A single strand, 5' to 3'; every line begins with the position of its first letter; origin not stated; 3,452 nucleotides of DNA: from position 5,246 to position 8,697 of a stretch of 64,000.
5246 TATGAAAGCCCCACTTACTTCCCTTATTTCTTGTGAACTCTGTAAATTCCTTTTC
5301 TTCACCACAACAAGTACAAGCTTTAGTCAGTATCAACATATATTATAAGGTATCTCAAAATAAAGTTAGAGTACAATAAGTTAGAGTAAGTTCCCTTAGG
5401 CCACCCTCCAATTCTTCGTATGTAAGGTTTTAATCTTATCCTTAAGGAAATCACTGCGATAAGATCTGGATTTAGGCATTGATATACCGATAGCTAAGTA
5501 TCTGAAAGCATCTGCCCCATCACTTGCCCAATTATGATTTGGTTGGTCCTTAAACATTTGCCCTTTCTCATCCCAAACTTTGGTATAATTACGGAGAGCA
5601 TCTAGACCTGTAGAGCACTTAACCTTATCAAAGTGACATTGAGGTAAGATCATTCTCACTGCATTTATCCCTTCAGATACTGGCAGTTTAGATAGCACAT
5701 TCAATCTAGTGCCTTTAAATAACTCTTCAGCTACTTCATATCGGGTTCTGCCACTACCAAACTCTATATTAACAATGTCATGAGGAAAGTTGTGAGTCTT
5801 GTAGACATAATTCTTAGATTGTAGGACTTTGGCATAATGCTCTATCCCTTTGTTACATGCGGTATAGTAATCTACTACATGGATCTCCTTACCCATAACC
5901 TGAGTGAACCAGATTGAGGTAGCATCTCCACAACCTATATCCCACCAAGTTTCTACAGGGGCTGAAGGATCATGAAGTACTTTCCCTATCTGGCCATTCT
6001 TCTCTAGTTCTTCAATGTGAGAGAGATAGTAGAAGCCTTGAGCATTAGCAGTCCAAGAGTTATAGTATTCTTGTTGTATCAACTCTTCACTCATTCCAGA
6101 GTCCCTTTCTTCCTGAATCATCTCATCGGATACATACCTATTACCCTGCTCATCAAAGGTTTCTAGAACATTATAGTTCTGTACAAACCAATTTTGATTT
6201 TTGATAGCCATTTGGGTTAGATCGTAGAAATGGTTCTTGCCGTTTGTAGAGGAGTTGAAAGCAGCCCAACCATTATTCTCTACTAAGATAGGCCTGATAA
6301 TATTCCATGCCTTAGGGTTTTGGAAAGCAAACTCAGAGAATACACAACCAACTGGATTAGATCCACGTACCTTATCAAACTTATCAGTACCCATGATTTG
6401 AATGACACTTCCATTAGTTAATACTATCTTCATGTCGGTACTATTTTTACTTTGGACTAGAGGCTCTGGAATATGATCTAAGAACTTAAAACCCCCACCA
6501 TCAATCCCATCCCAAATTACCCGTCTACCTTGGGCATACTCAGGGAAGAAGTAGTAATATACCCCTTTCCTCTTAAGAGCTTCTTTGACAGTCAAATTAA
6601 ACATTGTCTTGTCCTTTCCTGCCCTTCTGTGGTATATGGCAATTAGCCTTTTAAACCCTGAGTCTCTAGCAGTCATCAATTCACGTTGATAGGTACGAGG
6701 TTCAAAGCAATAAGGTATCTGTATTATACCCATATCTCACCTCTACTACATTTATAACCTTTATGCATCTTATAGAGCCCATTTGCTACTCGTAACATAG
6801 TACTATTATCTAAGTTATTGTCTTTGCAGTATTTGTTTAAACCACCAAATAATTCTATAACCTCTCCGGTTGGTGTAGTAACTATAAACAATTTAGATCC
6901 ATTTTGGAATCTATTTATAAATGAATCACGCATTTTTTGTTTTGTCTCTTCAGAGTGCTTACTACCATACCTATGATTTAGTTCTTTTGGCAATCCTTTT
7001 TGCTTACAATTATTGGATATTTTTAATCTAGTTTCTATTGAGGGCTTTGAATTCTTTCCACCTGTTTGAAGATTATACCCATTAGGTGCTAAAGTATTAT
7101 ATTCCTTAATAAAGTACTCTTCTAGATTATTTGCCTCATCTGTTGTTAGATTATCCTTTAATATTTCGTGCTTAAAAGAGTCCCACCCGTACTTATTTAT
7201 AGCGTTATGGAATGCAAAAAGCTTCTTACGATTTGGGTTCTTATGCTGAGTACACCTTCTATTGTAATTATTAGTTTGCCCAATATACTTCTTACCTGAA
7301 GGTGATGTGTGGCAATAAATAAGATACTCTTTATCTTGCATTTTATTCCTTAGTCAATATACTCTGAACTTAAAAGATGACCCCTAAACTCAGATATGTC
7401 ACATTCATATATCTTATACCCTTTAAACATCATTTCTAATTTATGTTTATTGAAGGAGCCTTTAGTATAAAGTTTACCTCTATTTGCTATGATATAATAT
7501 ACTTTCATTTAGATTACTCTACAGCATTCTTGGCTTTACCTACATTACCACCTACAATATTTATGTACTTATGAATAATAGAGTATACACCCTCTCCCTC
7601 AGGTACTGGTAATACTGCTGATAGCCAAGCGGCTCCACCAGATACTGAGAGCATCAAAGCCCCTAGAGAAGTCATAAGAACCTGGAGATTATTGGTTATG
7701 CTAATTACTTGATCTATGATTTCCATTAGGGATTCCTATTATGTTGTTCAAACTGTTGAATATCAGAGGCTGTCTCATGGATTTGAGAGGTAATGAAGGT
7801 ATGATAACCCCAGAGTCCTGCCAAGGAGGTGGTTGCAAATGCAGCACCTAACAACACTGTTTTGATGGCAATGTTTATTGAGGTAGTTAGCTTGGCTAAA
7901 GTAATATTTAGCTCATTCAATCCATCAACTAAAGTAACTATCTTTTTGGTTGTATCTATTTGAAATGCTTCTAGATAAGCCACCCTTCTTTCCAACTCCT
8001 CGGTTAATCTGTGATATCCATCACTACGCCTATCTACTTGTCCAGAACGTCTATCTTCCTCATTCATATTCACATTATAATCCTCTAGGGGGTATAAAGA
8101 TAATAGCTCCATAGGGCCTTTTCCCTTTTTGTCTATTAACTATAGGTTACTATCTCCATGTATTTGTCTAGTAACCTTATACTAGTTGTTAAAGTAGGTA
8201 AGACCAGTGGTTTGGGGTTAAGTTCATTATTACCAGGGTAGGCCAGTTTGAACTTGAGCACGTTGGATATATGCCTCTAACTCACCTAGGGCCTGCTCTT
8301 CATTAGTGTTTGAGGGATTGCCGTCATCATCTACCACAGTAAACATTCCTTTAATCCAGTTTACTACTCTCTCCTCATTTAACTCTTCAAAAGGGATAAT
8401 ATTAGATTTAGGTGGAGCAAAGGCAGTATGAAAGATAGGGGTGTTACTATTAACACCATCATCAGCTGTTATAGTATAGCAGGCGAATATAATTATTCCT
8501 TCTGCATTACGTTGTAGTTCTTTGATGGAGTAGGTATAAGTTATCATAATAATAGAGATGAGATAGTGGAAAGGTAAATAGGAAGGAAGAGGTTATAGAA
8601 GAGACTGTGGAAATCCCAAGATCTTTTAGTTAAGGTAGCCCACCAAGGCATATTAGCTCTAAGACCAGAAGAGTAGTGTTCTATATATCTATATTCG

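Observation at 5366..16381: Late genes appear driven by host sigmaE/AlgU-type (envelope-stress ECF) promoters, with no phage sigma or RNAP visible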

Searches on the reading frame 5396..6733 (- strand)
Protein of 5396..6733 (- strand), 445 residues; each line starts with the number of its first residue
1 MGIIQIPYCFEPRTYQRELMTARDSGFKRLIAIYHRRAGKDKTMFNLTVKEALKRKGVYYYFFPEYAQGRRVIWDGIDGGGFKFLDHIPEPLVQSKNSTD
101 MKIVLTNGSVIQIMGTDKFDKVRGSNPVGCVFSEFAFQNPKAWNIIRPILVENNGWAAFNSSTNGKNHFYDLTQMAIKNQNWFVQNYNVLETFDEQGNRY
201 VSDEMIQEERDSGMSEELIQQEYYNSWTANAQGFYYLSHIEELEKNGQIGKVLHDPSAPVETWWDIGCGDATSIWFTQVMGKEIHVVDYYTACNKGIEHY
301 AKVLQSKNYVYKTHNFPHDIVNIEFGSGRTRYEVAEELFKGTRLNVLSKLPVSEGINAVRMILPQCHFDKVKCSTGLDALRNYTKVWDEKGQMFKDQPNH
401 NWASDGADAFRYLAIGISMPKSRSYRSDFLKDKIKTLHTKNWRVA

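Call 16: search_dna_similar(query=window:5396-6733:-, collection=phages, mode=protein, max_rows=25)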
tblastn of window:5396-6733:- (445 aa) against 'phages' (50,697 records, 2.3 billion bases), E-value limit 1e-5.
Records with a match: 552; places in all: 552; records where one place covers at least 80% of the query: 234.
Best place of each record, by identity: 60-80% 1; <60% 551.
By first word of the organism name: Vibrio 203; Pseudomonas 71; Microbacterium 37; Ralstonia 35; Pelagibacter 22; Caudoviricetes 19; Klebsiella 18; Rhizobium 13; Stenotrophomonas 12; Erwinia 10; and 45 more.
By host as written in the record: - 111; Vibrio harveyi BAA-1116 36; Pseudomonas aeruginosa 25; Microbacterium foliorum NRRL B-24224 23; Vibrio breoganii 15; Candidatus Pelagibacter ubique HTCC1062 14; Microbacterium foliorum NRRL B-24224 SEA 13; Vibrio crassostreae 12; and 161 more.
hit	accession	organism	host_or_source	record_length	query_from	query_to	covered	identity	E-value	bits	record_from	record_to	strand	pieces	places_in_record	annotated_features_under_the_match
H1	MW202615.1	Caudoviricetes sp.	Manatee Spring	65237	3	445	100%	76.5%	0e+0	747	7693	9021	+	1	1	large subunit terminase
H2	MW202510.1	Caudoviricetes sp.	Manatee Spring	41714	4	416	93%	43.4%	8e-112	367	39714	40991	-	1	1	large subunit terminase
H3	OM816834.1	Stenotrophomonas phage vB_SmeS_BUCT708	Stenotrophomonas maltophilia BUCT708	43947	12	422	92%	41.3%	9e-93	312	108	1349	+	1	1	hypothetical protein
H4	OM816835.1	Stenotrophomonas phage vB_SmeS_BUCT709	Stenotrophomonas maltophilia BUCT709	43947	12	422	92%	41.3%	9e-93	312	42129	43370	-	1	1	hypothetical protein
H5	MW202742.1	Caudoviricetes sp.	Manatee Spring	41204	10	415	91%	40.7%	2e-101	337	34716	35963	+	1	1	large subunit terminase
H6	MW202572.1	Caudoviricetes sp.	Manatee Spring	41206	10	415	91%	40.7%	2e-101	337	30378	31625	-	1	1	large subunit terminase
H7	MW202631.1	Caudoviricetes sp.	Manatee Spring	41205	10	415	91%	40.7%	2e-101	337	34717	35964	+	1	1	large subunit terminase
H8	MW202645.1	Bacteriophage sp.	Manatee Spring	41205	10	415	91%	40.7%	2e-101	337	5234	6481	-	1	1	large subunit terminase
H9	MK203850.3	Alteromonas phage ZP6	Alteromonas macleodii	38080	1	416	93%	39.2%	2e-95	320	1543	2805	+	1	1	terminase large subunit | hypothetical protein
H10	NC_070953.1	Alteromonas phage ZP6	Alteromonas macleodii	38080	1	416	93%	39.2%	2e-95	320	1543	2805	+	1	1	terminase large subunit | hypothetical protein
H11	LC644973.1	Acetobacter phage phiAX1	Acetobacter sp. ATCC 21760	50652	1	417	94%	38.3%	2e-93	314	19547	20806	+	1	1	hypothetical protein (x2)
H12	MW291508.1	Stenotrophomonas phage BUCT555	Stenotrophomonas maltophilia 1207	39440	4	415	93%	37.7%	1e-78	271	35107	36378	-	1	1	terminase large subunit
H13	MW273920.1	Pelagibacter phage HTVC024P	Candidatus Pelagibacter sp. HTCC1062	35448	4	423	94%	36.7%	1e-74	260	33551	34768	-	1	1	terminase large subunit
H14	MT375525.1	Pelagibacter phage Greip EXVC021P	Candidatus Pelagibacter ubique HTCC1062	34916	4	423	94%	36.5%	3e-74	258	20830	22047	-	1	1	terminase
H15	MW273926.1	Pelagibacter phage HTVC204P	Candidatus Pelagibacter sp. FZCC0015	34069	4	423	94%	36.2%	5e-74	258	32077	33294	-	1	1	terminase large subunit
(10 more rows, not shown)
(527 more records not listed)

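Call 17: search_protein_families(library=phrogs, max_evalue=0.001, proteins=[window:5396-6733:-])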
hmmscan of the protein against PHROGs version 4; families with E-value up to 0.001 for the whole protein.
window:5396-6733:- (445 aa): 1 family
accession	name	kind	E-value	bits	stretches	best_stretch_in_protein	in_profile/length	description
phrog_2472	-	unknown function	2.6e-45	156.2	1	228-416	112-307/324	-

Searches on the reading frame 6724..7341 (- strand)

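Call 17: search_protein_families(library=phrogs, max_evalue=0.001, proteins=[window:6724-7341:-])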
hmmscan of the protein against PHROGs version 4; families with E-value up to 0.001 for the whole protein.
window:6724-7341:- (205 aa): 5 families
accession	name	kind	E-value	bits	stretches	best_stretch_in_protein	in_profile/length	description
phrog_314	-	DNA, RNA and nucleotide metabolism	1.4e-35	124.3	1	1-200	174-373/574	homing endonuclease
phrog_7168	-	DNA, RNA and nucleotide metabolism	3e-24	87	1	15-135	12-138/284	homing endonuclease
phrog_5123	-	DNA, RNA and nucleotide metabolism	1.6e-11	45.4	1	10-98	7-95/152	homing endonuclease with GIY-YIG motif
phrog_19446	-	DNA, RNA and nucleotide metabolism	4.7e-07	30.6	1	15-99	12-99/254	homing endonuclease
phrog_2081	-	DNA, RNA and nucleotide metabolism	2.9e-06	27.7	1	141-197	192-247/433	HNH endonuclease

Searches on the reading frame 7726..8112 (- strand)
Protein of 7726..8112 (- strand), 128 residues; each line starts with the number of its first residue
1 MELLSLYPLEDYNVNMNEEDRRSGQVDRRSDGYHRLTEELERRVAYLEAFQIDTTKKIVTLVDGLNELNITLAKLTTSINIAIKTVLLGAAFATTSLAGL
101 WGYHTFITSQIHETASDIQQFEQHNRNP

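Call 17: search_protein_families(library=phrogs, max_evalue=0.001, proteins=[window:7726-8112:-])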
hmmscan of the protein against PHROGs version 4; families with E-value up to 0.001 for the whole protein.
window:7726-8112:- (128 aa): 0 families

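Call 80: find_related_loci(query=window:7726-8112:-, collection=viral_contigs, flank=1500)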
Query window:7726-8112:- (128 aa) in viral_contigs; peptide patterns used: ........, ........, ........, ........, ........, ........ (x = any residue, [..] = any of these).
15 stretches matched a pattern, but none encodes a relative of the query by tblastn (E <= 1e-3).

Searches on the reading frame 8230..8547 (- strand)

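Call 17: search_protein_families(library=phrogs, max_evalue=0.001, proteins=[window:8230-8547:-])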
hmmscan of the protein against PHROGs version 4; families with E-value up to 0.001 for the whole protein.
window:8230-8547:- (105 aa): 1 family
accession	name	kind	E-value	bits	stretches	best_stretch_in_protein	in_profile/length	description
phrog_7802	-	unknown function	2.5e-10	41.7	1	1-69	2-71/102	-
